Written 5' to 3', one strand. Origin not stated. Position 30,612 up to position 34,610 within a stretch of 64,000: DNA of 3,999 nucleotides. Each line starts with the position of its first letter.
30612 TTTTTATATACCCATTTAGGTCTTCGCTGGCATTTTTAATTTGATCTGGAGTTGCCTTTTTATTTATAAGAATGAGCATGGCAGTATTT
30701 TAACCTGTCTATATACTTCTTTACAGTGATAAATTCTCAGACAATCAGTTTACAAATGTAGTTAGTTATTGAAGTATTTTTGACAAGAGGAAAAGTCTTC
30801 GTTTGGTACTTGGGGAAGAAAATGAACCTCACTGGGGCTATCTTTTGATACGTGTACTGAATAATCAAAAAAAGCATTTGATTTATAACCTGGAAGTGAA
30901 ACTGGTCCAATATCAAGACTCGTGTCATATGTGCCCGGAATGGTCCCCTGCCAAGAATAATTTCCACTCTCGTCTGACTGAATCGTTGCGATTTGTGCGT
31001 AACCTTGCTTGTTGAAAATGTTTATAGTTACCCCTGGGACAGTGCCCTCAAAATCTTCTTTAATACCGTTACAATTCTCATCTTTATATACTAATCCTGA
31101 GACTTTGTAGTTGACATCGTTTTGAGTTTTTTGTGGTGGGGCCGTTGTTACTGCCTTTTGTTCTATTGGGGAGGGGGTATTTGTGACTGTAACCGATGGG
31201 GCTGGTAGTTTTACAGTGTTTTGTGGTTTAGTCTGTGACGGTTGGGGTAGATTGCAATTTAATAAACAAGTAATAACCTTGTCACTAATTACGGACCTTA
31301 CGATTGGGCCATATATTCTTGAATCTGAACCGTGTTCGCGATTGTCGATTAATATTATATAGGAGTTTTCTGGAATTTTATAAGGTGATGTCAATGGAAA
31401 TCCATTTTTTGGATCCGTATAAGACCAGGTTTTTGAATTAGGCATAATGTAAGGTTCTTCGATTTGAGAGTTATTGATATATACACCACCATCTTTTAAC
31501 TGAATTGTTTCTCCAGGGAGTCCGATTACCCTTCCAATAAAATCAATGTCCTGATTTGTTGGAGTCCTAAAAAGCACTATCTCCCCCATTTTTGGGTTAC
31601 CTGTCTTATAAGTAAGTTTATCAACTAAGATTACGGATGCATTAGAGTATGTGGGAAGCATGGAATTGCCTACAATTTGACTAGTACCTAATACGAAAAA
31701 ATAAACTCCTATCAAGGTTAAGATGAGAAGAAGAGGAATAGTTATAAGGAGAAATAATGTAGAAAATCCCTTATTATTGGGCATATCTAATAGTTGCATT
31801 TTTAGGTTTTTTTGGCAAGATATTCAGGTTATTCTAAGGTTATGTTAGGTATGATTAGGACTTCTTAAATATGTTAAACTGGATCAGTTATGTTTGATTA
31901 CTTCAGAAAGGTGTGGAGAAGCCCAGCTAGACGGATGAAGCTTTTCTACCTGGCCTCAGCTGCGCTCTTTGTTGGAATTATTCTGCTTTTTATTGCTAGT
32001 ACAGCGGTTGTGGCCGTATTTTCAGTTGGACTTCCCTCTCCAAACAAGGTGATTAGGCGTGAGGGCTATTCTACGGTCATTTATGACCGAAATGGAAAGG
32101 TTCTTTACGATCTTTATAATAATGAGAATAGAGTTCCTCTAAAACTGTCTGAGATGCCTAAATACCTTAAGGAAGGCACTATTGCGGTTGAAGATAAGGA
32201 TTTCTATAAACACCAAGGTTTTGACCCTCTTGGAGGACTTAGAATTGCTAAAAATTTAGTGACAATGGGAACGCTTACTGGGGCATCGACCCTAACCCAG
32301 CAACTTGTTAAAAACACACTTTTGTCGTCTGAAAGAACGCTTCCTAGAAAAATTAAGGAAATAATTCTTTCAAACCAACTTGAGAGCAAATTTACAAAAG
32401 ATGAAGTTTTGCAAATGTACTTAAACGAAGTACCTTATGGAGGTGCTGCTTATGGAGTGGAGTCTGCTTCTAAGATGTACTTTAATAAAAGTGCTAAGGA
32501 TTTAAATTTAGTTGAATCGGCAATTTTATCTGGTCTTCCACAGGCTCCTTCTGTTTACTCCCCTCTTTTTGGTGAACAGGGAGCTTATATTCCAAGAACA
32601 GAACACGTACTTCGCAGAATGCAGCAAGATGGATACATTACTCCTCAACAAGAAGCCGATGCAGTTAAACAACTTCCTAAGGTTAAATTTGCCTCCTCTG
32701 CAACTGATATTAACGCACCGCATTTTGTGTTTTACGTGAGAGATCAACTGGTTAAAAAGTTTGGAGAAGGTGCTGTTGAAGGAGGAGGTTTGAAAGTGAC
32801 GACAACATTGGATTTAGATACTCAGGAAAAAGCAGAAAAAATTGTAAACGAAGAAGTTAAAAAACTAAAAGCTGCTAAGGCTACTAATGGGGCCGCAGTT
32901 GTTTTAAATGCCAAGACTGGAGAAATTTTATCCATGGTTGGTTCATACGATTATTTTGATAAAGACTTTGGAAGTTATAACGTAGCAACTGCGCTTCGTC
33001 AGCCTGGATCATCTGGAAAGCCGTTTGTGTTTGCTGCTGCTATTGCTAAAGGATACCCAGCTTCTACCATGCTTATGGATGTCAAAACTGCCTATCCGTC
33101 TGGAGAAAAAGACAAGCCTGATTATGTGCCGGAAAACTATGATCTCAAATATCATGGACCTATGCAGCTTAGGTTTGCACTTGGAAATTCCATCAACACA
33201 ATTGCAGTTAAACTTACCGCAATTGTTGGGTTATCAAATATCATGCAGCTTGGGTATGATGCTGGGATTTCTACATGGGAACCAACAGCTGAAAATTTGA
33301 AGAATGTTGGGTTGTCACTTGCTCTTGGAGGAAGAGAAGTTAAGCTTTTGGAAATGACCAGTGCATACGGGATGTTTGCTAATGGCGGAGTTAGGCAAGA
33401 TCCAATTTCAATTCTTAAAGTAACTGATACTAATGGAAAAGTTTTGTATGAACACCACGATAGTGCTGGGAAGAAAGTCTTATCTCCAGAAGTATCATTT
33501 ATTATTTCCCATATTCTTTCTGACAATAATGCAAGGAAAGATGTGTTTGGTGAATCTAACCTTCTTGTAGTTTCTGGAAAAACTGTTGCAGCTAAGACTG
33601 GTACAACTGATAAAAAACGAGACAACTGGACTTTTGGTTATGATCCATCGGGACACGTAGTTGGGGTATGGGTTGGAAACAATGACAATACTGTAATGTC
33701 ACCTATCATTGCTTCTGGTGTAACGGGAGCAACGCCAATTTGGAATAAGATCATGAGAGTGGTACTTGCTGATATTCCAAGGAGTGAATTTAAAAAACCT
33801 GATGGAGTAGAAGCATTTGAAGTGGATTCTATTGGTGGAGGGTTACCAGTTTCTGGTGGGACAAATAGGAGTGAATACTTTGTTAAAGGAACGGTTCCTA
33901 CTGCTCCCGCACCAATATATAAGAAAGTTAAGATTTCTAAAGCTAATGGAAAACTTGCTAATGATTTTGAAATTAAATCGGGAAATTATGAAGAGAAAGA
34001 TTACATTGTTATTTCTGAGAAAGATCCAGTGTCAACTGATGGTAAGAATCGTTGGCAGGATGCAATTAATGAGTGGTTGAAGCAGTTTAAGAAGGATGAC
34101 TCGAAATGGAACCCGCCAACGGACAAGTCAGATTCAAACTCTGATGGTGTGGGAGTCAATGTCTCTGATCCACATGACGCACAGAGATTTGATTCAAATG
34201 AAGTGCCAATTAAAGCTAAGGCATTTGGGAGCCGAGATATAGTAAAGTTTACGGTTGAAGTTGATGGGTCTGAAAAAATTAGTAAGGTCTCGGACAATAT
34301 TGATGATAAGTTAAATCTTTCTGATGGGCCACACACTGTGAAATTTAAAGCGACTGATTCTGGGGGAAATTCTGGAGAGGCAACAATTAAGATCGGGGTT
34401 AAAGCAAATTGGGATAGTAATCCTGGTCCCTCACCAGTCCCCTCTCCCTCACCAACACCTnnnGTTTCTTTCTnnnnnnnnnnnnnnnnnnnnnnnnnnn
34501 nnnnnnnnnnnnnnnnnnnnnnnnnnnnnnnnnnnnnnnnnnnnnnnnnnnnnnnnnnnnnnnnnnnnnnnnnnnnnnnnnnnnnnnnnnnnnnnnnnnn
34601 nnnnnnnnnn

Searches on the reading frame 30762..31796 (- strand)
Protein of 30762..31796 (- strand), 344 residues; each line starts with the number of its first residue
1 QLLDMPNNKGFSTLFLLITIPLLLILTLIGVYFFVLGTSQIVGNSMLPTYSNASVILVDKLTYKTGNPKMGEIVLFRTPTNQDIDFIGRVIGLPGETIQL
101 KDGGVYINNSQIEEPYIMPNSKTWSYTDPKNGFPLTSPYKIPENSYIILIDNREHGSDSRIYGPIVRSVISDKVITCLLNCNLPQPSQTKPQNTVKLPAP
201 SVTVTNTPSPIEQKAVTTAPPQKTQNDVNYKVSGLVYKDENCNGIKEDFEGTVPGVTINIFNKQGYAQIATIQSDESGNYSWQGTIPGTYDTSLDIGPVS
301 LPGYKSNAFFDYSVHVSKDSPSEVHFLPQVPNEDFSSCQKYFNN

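Call 41: search_protein_families(library=pfam, proteins=[window:30762-31796:-], max_evalue=0.001)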
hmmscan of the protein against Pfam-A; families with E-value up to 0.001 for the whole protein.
window:30762-31796:- (344 aa): 3 families
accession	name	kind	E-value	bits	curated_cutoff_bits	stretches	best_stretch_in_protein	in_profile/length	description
PF10502.14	Peptidase_S26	-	5.4e-35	121.3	22.9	1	22-174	9-163/168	Signal peptidase, peptidase S26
PF17210.9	SdrD_B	-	7.7e-10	39.4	29.7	1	234-294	5-64/112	SdrD B-like domain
PF13620.12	CarboxypepD_reg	-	7.3e-05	23.5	32.3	1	252-316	13-71/82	Carboxypeptidase regulatory-like domain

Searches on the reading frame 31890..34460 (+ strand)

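Call 41: search_protein_families(library=pfam, proteins=[window:31890-34460:+], max_evalue=0.001)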
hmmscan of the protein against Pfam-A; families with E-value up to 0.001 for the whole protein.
window:31890-34460:+ (857 aa): 2 families
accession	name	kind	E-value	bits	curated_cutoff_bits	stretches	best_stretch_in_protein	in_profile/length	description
PF00912.28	Transgly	-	4.4e-55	186.3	27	1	69-245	2-178/178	Transglycosylase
PF00905.27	Transpeptidase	-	2.1e-24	86.7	22.1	1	334-622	1-298/299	Penicillin binding protein transpeptidase domain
